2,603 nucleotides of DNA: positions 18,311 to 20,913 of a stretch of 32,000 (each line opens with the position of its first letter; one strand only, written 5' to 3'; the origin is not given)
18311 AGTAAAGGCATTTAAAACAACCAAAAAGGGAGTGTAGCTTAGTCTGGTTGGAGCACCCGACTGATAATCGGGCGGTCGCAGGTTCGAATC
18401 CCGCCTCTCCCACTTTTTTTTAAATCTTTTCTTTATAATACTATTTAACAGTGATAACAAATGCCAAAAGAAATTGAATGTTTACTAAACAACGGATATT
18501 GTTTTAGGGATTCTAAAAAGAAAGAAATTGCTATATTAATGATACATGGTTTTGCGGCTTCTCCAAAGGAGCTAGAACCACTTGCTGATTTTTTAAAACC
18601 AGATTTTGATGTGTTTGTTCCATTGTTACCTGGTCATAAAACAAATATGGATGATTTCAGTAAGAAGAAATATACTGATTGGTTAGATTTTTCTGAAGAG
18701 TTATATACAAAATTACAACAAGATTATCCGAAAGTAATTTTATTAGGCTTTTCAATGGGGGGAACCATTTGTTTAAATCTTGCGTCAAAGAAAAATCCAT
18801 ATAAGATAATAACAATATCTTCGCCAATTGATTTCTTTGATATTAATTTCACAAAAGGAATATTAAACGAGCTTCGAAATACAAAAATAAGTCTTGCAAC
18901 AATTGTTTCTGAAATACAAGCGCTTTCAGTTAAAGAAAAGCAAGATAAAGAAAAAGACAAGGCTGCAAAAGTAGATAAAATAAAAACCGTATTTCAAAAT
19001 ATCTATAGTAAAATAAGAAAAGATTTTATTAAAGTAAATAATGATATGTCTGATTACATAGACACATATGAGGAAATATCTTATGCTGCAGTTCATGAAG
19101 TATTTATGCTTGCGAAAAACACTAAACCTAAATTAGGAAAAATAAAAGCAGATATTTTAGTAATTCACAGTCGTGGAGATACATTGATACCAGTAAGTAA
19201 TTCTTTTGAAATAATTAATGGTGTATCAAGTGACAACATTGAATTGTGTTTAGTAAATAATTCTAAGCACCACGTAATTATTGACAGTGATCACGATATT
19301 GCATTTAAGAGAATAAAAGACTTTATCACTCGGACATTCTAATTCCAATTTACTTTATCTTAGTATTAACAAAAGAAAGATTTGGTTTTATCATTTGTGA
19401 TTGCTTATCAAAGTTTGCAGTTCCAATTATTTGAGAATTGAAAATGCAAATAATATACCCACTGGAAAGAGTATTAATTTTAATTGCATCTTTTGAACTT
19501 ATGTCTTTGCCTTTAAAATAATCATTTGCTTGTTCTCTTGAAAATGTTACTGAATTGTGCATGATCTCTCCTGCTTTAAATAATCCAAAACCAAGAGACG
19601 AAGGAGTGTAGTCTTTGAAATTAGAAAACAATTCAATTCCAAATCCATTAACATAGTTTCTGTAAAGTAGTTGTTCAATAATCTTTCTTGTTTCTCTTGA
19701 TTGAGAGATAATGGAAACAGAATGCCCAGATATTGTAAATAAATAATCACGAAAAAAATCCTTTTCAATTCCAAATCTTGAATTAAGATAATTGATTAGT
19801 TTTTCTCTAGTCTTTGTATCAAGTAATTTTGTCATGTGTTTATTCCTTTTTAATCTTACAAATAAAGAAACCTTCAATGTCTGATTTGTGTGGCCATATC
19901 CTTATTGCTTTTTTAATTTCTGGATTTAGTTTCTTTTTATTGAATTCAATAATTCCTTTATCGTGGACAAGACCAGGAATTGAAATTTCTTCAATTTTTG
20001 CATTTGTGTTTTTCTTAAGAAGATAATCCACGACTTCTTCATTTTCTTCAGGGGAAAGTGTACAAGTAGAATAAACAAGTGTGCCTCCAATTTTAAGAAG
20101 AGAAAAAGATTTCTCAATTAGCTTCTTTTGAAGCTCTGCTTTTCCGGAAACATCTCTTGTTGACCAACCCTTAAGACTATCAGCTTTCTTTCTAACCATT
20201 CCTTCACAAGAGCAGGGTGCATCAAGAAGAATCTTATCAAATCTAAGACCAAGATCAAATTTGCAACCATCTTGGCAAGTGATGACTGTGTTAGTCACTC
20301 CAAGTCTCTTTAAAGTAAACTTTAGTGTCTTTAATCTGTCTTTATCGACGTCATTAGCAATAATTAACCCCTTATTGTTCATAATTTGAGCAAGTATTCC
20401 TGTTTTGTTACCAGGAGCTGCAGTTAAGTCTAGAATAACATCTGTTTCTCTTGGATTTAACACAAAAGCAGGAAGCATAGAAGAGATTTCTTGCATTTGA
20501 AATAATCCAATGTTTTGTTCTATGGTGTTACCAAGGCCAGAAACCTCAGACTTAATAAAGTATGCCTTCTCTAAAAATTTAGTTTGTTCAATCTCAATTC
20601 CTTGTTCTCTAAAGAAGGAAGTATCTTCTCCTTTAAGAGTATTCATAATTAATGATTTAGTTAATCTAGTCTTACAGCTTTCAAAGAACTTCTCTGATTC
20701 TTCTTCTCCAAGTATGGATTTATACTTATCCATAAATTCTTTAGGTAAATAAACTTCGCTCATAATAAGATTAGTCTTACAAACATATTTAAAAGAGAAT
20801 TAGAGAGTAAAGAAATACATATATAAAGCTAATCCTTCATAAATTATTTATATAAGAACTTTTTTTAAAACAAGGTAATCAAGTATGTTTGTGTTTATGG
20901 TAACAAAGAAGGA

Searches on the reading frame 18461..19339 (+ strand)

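Call 98: search_protein_families(library=pfam, proteins=[window:18461-19339:+], max_evalue=0.0001)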
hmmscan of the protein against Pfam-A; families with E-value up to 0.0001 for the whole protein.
window:18461-19339:+ (293 aa): 6 families
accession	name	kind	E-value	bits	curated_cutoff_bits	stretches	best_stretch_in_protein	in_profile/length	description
PF00561.26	Abhydrolase_1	-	2.1e-13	51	25.8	1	24-278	2-238/245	alpha/beta hydrolase fold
PF12146.15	Hydrolase_4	-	3.8e-13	49.7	27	1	23-277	5-239/239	Serine aminopeptidase, S33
PF12697.13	Abhydrolase_6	-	2e-09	38.9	26.3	1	25-121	1-93/217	Alpha/beta hydrolase family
PF00326.27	Peptidase_S9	-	1.9e-07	31.2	22.6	0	195-292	115-209/213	Prolyl oligopeptidase family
PF07819.20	PGAP1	-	1.8e-06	28.4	24.3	0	80-136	81-142/233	PGAP1-like alpha/beta domain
PF02129.25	Peptidase_S15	-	2.6e-05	24.5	23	1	88-270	93-260/262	X-Pro dipeptidyl-peptidase (S15 family)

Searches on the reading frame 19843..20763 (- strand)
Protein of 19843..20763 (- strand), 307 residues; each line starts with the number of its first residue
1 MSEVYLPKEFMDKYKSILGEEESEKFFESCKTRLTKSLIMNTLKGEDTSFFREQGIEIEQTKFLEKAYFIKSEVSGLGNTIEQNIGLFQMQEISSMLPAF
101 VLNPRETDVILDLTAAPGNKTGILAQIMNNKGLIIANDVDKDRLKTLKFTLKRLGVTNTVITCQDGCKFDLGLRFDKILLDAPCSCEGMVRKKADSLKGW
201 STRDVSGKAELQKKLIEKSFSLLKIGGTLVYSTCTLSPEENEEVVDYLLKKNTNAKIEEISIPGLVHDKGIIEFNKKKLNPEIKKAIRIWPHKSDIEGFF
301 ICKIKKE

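Call 98: search_protein_families(library=pfam, proteins=[window:19843-20763:-], max_evalue=0.0001)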
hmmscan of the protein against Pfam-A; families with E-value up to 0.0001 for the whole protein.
window:19843-20763:- (307 aa): 3 families
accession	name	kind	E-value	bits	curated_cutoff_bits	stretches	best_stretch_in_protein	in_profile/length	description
PF01189.24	Methyltr_RsmB-F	-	8.1e-56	189.3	27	1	100-304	2-198/199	16S rRNA methyltransferase RsmB/F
PF17125.10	Methyltr_RsmF_N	-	1.2e-11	45.3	34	1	6-92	1-85/86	N-terminal domain of 16S rRNA methyltransferase RsmF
PF13847.12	Methyltransf_31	-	1.5e-06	28.4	27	1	108-255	5-128/145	Methyltransferase domain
